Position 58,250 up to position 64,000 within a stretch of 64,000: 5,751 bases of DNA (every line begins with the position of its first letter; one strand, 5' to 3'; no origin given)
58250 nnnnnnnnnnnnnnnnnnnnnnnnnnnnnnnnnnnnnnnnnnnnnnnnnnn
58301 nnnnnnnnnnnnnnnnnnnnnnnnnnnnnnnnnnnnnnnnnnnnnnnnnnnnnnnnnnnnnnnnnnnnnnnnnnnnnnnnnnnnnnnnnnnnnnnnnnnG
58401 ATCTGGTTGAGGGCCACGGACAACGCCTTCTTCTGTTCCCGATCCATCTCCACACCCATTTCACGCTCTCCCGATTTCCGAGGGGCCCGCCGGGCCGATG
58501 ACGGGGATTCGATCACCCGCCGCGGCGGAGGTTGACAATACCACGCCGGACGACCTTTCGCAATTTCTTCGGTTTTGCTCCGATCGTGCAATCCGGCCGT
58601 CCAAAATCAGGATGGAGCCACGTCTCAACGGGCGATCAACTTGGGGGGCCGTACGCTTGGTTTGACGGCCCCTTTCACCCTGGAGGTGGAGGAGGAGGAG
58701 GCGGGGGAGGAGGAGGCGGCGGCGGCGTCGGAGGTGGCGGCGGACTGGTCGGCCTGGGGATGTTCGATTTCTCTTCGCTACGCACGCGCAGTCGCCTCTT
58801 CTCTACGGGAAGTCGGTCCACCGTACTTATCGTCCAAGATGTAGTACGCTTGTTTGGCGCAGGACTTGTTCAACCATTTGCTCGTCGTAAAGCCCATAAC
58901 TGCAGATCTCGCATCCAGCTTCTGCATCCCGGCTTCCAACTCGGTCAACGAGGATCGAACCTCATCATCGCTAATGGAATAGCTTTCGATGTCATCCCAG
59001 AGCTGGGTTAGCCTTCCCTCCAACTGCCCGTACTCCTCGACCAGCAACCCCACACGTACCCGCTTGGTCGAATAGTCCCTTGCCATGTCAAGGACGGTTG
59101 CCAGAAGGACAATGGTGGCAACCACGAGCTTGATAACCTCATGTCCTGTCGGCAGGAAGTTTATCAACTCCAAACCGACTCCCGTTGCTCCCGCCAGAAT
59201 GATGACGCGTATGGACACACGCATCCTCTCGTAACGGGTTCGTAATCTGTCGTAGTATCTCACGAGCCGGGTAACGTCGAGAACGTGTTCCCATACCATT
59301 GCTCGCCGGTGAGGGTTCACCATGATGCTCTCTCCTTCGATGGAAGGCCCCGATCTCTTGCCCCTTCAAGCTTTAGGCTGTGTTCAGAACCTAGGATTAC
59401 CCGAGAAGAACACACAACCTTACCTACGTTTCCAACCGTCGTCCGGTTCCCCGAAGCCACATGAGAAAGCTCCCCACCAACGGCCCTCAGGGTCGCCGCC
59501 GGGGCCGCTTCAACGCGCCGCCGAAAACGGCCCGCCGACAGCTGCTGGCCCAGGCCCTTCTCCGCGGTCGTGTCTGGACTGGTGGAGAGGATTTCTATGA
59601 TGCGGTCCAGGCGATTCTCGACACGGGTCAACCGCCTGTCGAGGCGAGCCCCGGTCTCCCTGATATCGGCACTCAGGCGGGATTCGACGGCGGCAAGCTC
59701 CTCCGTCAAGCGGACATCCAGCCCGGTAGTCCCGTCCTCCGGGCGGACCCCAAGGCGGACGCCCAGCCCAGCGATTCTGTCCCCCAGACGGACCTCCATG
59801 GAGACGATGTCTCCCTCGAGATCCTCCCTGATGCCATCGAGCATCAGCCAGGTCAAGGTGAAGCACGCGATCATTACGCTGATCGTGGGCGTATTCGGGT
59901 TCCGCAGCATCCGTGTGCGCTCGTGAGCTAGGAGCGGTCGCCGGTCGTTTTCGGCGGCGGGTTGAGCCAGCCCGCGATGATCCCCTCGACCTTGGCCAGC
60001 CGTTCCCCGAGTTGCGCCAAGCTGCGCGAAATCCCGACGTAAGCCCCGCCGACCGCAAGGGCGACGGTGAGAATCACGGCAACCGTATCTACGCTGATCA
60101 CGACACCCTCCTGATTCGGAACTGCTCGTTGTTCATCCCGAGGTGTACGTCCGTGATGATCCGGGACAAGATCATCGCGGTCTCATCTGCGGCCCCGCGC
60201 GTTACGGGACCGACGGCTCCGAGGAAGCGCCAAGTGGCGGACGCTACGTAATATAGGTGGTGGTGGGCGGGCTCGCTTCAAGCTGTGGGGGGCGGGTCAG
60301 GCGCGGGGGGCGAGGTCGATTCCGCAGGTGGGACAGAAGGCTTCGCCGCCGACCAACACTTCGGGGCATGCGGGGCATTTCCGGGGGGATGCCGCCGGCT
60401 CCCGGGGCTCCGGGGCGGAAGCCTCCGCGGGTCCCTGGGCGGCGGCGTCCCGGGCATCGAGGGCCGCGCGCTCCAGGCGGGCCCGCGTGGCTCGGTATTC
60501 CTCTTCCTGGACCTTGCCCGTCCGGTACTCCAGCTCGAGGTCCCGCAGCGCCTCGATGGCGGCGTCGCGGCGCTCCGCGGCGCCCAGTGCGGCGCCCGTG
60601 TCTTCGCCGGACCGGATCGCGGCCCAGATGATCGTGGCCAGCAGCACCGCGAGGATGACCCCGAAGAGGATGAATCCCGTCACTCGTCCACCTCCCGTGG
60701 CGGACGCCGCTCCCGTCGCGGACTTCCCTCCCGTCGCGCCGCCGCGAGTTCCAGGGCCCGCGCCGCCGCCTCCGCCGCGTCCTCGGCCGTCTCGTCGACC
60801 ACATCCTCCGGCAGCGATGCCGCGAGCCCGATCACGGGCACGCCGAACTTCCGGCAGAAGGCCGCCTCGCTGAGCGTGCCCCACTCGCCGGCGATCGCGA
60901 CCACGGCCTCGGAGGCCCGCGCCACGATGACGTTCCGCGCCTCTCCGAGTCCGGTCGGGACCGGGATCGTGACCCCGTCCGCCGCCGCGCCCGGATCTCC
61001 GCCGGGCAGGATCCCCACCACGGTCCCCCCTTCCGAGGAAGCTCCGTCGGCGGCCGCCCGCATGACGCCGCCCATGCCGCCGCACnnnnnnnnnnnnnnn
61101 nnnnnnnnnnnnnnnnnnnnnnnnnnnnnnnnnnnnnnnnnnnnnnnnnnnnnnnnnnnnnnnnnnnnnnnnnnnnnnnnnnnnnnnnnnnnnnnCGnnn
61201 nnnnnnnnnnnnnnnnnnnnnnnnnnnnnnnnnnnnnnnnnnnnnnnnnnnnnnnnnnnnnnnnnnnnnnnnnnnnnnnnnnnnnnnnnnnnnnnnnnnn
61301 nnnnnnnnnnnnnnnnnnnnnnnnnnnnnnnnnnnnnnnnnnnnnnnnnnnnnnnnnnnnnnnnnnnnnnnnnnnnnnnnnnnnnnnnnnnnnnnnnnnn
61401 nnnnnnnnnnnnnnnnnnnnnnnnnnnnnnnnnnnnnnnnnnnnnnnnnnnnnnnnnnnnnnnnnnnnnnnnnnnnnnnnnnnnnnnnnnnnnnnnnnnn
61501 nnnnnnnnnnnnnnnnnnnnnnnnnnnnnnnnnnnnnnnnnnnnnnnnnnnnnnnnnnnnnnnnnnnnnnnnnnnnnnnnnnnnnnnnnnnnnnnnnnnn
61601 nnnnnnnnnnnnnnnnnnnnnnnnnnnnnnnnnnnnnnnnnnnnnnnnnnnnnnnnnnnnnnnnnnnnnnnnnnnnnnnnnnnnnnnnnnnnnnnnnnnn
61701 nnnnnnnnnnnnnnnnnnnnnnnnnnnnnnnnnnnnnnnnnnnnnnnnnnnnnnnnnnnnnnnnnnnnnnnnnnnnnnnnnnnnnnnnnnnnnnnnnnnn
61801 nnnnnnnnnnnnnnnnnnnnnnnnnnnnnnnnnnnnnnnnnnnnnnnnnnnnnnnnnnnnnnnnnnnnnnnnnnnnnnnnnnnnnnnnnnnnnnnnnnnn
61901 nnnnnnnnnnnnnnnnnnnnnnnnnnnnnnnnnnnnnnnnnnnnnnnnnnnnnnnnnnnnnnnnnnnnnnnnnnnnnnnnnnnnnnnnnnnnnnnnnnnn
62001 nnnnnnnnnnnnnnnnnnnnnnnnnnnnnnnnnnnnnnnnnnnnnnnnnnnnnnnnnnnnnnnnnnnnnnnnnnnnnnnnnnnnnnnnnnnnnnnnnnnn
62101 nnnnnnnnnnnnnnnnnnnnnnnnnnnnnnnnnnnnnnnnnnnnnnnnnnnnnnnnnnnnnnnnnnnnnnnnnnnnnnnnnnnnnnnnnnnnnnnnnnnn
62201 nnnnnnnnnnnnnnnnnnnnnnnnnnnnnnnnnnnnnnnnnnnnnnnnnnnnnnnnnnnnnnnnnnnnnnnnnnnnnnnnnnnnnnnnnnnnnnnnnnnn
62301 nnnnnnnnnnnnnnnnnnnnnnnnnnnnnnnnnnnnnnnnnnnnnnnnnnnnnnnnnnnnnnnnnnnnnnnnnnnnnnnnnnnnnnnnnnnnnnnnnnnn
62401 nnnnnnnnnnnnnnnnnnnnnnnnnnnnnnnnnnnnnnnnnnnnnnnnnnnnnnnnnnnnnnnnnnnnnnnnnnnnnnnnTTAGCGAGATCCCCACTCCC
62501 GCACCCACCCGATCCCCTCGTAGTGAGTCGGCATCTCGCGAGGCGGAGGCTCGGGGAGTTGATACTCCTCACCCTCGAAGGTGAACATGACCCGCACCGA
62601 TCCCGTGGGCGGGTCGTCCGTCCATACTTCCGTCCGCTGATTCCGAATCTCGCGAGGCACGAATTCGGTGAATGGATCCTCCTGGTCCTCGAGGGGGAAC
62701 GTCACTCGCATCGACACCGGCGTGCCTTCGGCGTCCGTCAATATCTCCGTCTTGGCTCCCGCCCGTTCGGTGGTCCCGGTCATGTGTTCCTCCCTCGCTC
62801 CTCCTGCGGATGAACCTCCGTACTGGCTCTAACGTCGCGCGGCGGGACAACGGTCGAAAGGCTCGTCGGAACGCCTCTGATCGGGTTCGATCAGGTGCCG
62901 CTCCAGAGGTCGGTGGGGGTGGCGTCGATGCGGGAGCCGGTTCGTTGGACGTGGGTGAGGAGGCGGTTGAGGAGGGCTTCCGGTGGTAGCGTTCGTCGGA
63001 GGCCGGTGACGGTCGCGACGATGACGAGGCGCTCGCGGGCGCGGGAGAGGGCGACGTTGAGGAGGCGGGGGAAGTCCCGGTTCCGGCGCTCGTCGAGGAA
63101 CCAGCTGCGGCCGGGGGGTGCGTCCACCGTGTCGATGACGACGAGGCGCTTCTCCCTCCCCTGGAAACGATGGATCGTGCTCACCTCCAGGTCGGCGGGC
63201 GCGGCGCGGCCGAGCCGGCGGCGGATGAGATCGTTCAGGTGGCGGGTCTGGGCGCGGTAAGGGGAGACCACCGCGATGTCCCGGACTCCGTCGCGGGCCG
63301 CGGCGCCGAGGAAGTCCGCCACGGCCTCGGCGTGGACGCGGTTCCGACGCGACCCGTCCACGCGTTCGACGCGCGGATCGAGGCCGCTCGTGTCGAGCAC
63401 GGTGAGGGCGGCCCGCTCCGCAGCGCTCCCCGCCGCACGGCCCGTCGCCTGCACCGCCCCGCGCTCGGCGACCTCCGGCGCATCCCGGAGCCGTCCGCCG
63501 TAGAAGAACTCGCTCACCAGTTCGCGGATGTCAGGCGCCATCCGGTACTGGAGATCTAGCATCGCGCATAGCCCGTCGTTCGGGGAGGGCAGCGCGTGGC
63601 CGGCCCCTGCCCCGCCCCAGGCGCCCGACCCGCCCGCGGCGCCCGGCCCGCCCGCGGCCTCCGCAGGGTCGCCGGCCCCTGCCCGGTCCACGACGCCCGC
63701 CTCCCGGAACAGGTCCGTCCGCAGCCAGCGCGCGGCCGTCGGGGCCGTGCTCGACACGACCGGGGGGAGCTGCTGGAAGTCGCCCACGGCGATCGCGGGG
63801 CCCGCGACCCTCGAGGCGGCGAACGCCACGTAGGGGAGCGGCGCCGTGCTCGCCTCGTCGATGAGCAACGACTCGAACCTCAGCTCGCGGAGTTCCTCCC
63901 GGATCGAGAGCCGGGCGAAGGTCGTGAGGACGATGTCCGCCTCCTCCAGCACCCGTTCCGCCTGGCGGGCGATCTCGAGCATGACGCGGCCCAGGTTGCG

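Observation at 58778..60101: Lower-GC three-gene membrane module (57-aa TM protein, TM + 11-mer-repeat protein, SLATT/DUF4231-like 2-TM protein) wedged between the dtd operon and recA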

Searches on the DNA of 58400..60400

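Call 69: search_rna_families(source=window, start=58400, end=60400, threshold=evalue, max_evalue=1)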
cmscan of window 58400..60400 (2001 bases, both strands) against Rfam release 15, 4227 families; matches with E-value up to 1: 0.
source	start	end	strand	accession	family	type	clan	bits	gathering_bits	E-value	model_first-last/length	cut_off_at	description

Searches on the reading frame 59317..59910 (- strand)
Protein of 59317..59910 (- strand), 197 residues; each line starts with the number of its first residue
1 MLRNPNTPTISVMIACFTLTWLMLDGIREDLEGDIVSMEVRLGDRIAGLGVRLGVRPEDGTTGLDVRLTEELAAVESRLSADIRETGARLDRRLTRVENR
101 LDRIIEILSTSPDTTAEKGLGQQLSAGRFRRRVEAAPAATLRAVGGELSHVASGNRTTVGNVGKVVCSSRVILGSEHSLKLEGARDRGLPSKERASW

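Call 3: search_protein_families(library=pfam, proteins=[window:59317-59910:-], max_evalue=1)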
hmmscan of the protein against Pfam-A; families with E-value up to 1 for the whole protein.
window:59317-59910:- (197 aa): 2 families
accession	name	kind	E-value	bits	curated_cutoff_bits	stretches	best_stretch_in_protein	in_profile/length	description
PF01442.23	Apolipoprotein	-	0.057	13.6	90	1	66-106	29-69/190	Apolipoprotein A1/A4/E domain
PF19275.4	HflX_C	-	0.43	11.1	26.4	0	58-79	69-91/102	HflX C-terminal domain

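Call 4: search_protein_families(library=padloc, proteins=[window:59317-59910:-], max_evalue=1)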
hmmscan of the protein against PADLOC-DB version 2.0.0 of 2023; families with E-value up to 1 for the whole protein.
window:59317-59910:- (197 aa): 0 families

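Call 7: search_protein_families(library=ncbifam, proteins=[window:59317-59910:-], max_evalue=1)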
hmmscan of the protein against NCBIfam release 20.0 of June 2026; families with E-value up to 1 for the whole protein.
window:59317-59910:- (197 aa): 1 family
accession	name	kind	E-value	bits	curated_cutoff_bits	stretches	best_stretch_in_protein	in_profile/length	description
NF038399.1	NH_RiPP_Os17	domain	0.045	13.9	40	0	120-149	7-36/63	Os1348 family NHLP clan protein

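Call 8: search_protein_families(library=phrogs, proteins=[window:59317-59910:-], max_evalue=1)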
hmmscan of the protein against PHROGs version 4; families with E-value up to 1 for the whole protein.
window:59317-59910:- (197 aa): 3 families
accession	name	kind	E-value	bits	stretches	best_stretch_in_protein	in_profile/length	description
phrog_16654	-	unknown function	0.01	17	1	88-109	26-47/101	-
phrog_28492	-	unknown function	0.33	11.8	0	29-82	75-128/163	-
phrog_12015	-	unknown function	0.39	11.3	0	85-106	112-133/165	-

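Call 55: find_homologous_proteins(query=window:59317-59910:-, region=1-120, max_evalue=0.01)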
Query window:59317-59910:-, residues 1-120 (120 aa): 7 proteins with E <= 0.01 among 275 candidates.
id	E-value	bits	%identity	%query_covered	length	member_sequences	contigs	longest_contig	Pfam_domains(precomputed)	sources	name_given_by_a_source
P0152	1.2e-67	243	100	100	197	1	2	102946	-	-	-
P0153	6.0e-34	134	60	99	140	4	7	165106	-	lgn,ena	-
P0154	4.7e-33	131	59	99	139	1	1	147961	-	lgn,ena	-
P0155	1.4e-32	130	60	99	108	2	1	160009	PF01442.24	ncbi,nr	ncbi:MAG: hypothetical protein OXT63_12760 [Gemmatimonadota bacterium]|nr:hypothetical protein [Gemm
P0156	2.0e-28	116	61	92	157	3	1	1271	-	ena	-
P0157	5.0e-28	115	57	98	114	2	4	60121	-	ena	-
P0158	8.6e-23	98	56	84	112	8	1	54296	PF01442.24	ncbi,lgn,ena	-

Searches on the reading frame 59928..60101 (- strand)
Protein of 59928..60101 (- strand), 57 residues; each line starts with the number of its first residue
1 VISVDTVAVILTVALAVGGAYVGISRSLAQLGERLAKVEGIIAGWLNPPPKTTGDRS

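Call 3: search_protein_families(library=pfam, proteins=[window:59928-60101:-], max_evalue=1)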
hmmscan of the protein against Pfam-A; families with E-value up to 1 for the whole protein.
window:59928-60101:- (57 aa): 0 families

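Call 4: search_protein_families(library=padloc, proteins=[window:59928-60101:-], max_evalue=1)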
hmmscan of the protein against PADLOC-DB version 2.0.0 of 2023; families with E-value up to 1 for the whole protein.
window:59928-60101:- (57 aa): 0 families

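Call 7: search_protein_families(library=ncbifam, proteins=[window:59928-60101:-], max_evalue=1)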
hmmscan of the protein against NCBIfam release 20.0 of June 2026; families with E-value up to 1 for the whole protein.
window:59928-60101:- (57 aa): 1 family
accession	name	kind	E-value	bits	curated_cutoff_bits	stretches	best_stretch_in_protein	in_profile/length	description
NF010033.0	PRK13508.1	equivalog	0.067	12.4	469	1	2-44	20-61/309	tagatose-6-phosphate kinase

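Call 8: search_protein_families(library=phrogs, proteins=[window:59928-60101:-], max_evalue=1)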
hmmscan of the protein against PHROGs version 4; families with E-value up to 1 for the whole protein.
window:59928-60101:- (57 aa): 0 families

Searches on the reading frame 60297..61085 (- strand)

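Call 3: search_protein_families(library=pfam, proteins=[window:60297-61085:-], max_evalue=1)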
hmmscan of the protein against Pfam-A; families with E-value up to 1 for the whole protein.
window:60297-61085:- (262 aa): 4 families
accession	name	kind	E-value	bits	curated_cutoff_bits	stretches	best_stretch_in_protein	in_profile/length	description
PF12773.13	DZR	-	0.013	16.1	27.3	1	234-255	24-45/45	Double zinc ribbon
PF18912.6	DZR_2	-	0.021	15.1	27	1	234-259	7-32/56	Double zinc ribbon domain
PF13248.11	Zn_ribbon_3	-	0.16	11.9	27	1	236-258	4-26/26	zinc-ribbon domain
PF13240.11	Zn_Ribbon_1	-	0.34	11.2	25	1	236-256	1-21/23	zinc-ribbon domain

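Call 4: search_protein_families(library=padloc, proteins=[window:60297-61085:-], max_evalue=1)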
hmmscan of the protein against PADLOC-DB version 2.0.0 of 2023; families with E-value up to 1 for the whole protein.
window:60297-61085:- (262 aa): 0 families

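Call 7: search_protein_families(library=ncbifam, proteins=[window:60297-61085:-], max_evalue=1)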
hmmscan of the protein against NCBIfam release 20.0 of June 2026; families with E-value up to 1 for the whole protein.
window:60297-61085:- (262 aa): 2 families
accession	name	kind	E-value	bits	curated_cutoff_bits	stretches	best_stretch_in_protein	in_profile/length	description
TIGR03142.1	cytochro_ccmI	equivalog_domain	1.3e-05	25.5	29.3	1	139-226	4-91/118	c-type cytochrome biogenesis protein CcmI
NF049953.1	ribbon_DG_selen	exception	0.016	15.1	130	1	220-258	133-171/172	zinc ribbon-containing (seleno)protein DG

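Call 8: search_protein_families(library=phrogs, proteins=[window:60297-61085:-], max_evalue=1)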
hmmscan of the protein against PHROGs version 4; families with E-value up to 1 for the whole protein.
window:60297-61085:- (262 aa): 3 families
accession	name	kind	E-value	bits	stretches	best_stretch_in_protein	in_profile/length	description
phrog_12167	-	unknown function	0.085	14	1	197-256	103-164/182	-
phrog_22274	-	unknown function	0.12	14.1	1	236-260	13-38/81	-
phrog_8436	-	unknown function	0.38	11.9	1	231-260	60-89/110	-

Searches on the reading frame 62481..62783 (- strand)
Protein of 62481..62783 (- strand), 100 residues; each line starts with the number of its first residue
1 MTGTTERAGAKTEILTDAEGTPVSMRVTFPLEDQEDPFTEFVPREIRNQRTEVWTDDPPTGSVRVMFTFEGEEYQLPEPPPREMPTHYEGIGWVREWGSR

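Call 3: search_protein_families(library=pfam, proteins=[window:62481-62783:-], max_evalue=1)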
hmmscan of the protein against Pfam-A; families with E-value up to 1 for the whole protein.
window:62481-62783:- (100 aa): 2 families
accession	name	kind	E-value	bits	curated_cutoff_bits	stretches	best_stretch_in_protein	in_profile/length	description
PF06283.17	ThuA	-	0.0081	16.9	33.4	1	21-98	109-177/209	Trehalose utilisation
PF10698.15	DUF2505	-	0.093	13.3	26.9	1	17-65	43-94/158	Protein of unknown function (DUF2505)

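Call 4: search_protein_families(library=padloc, proteins=[window:62481-62783:-], max_evalue=1)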
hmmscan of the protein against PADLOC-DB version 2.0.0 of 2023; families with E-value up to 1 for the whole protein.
window:62481-62783:- (100 aa): 0 families

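Call 7: search_protein_families(library=ncbifam, proteins=[window:62481-62783:-], max_evalue=1)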
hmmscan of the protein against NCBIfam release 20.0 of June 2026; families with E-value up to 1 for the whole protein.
window:62481-62783:- (100 aa): 0 families

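Call 8: search_protein_families(library=phrogs, proteins=[window:62481-62783:-], max_evalue=1)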
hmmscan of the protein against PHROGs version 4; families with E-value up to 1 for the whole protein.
window:62481-62783:- (100 aa): 0 families

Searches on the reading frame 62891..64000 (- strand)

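Call 4: search_protein_families(library=padloc, proteins=[window:62891-64000:-], max_evalue=1)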
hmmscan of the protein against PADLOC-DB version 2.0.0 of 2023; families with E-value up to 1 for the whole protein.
window:62891-64000:- (369 aa): 8 families
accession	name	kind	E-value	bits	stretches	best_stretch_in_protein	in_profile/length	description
PDLC03920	MkoA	-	5.4e-43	145.5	1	14-353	763-1099/1112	-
PDLC03921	MkoA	-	1e-26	91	2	146-356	1375-1591/1607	-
PDLC03924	MkoC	-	2.4e-25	86.8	1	45-349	674-964/1136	-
PDLC00136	GajB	-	0.00069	16.6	1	267-330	483-547/570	UrvD helicase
PDLC00129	GajB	-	0.0048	13.5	1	240-328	483-572/594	UrvD helicase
PDLC00119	GajB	-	0.0092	13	1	272-328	486-542/565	UrvD helicase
PDLC05009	PDC-S37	-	0.012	11.4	1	39-80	935-975/1550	-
PDLC00117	GajB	-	0.02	11.4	1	255-331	497-576/604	UrvD helicase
